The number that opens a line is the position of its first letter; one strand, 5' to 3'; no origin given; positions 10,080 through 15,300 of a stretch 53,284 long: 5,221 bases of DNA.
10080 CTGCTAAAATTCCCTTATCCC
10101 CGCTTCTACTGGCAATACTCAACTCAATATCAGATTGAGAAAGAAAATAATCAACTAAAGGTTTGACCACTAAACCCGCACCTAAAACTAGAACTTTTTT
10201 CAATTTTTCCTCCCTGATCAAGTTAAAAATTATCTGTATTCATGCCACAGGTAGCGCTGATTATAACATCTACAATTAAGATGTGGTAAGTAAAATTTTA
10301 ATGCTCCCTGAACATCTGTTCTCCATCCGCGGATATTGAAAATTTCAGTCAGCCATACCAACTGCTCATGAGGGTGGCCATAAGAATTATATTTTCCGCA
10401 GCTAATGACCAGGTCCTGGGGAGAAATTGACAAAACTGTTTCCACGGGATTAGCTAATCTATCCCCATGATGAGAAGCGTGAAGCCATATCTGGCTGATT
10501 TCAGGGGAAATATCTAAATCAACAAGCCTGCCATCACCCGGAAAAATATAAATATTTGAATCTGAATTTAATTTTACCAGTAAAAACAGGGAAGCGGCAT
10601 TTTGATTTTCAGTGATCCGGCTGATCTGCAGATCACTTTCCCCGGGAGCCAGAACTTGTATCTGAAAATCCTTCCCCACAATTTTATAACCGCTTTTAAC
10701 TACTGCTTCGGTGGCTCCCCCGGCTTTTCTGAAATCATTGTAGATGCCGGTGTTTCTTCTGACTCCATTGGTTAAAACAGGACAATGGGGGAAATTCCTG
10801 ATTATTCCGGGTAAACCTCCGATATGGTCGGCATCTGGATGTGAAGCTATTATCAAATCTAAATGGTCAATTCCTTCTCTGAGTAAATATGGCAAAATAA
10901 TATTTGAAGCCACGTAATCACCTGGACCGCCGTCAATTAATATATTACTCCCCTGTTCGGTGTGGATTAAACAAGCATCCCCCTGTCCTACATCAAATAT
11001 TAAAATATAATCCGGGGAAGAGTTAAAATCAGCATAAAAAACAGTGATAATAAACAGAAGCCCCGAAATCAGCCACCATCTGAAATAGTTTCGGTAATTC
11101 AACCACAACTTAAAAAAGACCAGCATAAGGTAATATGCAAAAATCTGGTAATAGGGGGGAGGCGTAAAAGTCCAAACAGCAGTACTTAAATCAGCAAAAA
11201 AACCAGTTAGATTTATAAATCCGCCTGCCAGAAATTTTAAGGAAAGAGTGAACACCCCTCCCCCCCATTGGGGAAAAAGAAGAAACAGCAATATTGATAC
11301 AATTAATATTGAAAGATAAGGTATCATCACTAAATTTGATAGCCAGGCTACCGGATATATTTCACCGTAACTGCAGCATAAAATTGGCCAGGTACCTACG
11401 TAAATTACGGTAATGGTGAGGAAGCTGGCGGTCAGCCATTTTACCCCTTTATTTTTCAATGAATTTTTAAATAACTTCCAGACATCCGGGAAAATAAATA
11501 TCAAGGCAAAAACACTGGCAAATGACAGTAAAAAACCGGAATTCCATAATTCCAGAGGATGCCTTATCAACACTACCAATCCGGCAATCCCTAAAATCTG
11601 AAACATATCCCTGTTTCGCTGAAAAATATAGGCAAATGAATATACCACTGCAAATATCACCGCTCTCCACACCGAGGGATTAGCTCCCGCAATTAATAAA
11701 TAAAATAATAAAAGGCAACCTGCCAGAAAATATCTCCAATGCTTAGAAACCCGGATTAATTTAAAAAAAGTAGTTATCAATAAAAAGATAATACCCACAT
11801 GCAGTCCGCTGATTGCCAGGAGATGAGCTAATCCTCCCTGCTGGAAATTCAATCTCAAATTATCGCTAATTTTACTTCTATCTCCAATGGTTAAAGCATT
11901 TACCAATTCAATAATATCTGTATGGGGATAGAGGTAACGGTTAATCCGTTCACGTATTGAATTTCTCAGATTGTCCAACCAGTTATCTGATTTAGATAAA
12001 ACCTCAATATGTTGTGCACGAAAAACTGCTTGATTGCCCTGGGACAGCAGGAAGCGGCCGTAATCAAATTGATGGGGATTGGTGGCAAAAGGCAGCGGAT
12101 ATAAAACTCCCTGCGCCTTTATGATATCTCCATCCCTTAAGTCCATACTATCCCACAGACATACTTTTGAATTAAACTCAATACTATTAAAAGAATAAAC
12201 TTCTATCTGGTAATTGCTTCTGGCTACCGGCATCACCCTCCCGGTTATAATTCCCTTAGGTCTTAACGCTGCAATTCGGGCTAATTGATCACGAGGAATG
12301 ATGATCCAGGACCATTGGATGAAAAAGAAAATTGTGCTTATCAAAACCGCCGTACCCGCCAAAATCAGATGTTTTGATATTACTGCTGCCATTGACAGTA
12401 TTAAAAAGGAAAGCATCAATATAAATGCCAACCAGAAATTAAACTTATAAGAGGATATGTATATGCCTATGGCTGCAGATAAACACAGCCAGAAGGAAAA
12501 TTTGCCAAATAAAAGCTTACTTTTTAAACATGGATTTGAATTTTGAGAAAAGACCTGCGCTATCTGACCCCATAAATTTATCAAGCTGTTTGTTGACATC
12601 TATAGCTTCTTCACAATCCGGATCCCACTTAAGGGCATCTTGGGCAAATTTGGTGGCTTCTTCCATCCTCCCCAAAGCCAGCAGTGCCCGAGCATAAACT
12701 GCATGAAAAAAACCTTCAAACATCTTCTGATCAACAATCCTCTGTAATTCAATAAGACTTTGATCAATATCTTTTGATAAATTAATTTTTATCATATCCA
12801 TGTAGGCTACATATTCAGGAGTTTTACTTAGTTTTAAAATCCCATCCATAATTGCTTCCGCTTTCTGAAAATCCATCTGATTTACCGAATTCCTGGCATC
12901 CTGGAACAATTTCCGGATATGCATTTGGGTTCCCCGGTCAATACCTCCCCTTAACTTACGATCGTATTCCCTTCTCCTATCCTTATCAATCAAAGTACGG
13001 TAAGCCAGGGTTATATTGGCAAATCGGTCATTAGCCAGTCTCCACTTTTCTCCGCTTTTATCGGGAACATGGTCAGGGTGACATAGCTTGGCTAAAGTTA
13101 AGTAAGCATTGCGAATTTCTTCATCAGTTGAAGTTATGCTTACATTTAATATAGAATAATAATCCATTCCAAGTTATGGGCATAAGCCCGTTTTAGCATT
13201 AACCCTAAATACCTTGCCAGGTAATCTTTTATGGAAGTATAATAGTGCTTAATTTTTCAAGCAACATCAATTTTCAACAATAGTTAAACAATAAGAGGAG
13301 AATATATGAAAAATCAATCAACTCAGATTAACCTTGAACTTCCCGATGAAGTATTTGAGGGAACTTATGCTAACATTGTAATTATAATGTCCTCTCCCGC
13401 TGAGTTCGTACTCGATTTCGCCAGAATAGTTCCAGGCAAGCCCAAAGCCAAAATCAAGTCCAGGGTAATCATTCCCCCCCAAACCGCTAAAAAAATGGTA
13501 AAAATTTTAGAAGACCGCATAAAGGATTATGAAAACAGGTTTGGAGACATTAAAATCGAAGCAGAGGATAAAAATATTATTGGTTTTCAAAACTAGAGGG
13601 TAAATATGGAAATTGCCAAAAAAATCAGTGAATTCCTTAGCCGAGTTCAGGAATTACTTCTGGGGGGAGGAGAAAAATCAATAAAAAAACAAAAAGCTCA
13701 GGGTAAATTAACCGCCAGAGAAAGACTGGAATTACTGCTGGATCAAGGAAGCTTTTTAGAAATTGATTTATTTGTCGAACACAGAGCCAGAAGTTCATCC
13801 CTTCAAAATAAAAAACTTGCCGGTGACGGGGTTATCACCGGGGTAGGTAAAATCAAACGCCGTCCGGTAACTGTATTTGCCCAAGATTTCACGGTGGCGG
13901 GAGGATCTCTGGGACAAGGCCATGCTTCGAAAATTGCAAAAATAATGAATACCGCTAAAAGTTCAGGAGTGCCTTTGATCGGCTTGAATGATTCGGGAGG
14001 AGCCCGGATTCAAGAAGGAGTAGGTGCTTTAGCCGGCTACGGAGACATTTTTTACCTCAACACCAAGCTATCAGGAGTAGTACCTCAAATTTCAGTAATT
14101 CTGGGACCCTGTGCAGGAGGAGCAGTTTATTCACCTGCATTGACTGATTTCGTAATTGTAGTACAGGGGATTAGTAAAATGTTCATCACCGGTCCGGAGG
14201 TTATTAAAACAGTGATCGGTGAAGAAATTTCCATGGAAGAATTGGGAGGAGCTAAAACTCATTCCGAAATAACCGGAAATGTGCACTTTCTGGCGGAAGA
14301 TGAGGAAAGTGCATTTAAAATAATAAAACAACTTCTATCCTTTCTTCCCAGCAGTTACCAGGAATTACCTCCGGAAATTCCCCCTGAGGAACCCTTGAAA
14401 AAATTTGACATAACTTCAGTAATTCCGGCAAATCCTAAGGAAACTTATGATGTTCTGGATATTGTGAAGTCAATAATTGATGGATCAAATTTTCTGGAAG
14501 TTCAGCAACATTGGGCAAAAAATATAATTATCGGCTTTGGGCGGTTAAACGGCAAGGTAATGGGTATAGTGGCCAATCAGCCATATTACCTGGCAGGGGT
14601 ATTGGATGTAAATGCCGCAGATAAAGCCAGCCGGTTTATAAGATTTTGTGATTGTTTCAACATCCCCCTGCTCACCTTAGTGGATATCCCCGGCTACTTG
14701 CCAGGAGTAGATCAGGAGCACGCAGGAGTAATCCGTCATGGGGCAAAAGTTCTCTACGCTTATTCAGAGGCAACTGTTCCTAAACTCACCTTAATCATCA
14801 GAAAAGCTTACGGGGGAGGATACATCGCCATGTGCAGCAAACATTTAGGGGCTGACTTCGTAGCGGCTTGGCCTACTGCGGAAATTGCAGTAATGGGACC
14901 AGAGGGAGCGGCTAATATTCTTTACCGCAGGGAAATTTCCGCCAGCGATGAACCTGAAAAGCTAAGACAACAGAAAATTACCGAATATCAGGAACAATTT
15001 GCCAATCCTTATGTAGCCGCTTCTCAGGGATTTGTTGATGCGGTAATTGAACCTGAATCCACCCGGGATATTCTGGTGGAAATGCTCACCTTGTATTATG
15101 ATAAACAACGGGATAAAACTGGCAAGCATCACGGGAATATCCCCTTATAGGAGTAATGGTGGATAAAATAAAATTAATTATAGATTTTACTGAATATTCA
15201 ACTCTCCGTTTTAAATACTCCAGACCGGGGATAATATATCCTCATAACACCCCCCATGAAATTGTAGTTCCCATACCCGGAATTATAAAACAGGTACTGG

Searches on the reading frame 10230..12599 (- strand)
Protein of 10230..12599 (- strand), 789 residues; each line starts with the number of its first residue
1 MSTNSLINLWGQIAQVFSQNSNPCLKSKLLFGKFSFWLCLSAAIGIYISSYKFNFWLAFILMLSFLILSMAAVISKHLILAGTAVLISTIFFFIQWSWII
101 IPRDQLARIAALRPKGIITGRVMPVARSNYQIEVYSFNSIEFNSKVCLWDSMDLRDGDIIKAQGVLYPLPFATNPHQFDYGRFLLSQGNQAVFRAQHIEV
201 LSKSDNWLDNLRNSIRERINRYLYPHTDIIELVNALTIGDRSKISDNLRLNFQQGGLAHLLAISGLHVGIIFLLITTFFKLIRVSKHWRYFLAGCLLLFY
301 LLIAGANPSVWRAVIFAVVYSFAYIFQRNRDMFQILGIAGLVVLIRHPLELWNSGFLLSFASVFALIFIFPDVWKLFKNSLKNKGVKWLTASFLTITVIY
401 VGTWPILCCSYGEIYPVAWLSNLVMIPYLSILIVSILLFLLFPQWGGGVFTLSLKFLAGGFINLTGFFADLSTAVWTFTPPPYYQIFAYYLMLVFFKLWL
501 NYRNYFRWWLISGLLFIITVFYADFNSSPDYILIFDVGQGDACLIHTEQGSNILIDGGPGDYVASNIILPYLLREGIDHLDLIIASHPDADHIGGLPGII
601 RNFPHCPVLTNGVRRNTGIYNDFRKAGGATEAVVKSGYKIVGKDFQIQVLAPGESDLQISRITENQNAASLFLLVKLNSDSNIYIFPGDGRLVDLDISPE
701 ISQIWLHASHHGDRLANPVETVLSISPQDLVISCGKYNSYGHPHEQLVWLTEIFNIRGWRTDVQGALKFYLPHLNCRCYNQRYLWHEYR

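Call 90: search_protein_families(library=pfam, proteins=[window:10230-12599:-], max_evalue=0.000001)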
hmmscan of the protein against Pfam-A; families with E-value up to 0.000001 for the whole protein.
window:10230-12599:- (789 aa): 3 families
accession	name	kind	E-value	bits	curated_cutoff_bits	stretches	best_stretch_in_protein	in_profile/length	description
PF03772.21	Competence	-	2.5e-53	181.6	23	1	236-500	1-267/270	Competence protein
PF00753.33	Lactamase_B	-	1.2e-10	42.1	22.7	1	537-608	3-72/196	Metallo-beta-lactamase superfamily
PF13567.11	DUF4131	-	1.4e-10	41.5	31.6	1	54-200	4-164/165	Domain of unknown function (DUF4131)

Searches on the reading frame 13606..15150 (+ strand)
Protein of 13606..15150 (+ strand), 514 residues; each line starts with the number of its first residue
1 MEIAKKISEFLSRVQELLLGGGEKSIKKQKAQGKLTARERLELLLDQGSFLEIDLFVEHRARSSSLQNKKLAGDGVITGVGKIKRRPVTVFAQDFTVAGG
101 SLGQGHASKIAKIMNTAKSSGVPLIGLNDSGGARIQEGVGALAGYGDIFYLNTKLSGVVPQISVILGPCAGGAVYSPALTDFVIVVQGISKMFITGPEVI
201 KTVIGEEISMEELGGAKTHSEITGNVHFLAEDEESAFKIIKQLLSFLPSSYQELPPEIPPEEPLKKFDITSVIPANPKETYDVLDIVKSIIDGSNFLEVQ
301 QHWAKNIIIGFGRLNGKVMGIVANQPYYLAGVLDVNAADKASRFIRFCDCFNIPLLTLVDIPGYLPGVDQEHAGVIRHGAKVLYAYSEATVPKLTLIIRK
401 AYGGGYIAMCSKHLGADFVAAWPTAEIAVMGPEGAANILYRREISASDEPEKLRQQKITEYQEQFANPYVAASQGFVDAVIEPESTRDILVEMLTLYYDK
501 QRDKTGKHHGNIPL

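Call 90: search_protein_families(library=pfam, proteins=[window:13606-15150:+], max_evalue=0.000001)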
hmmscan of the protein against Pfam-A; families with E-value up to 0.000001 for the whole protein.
window:13606-15150:+ (514 aa): 2 families
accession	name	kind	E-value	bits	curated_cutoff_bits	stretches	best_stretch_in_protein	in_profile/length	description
PF01039.27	Carboxyl_trans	-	3.1e-188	626.9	22.3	1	28-512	1-493/493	Carboxyl transferase domain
PF03255.19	ACCA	-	2.2e-14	53.8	23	1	339-454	134-245/310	Acetyl co-enzyme A carboxylase carboxyltransferase-like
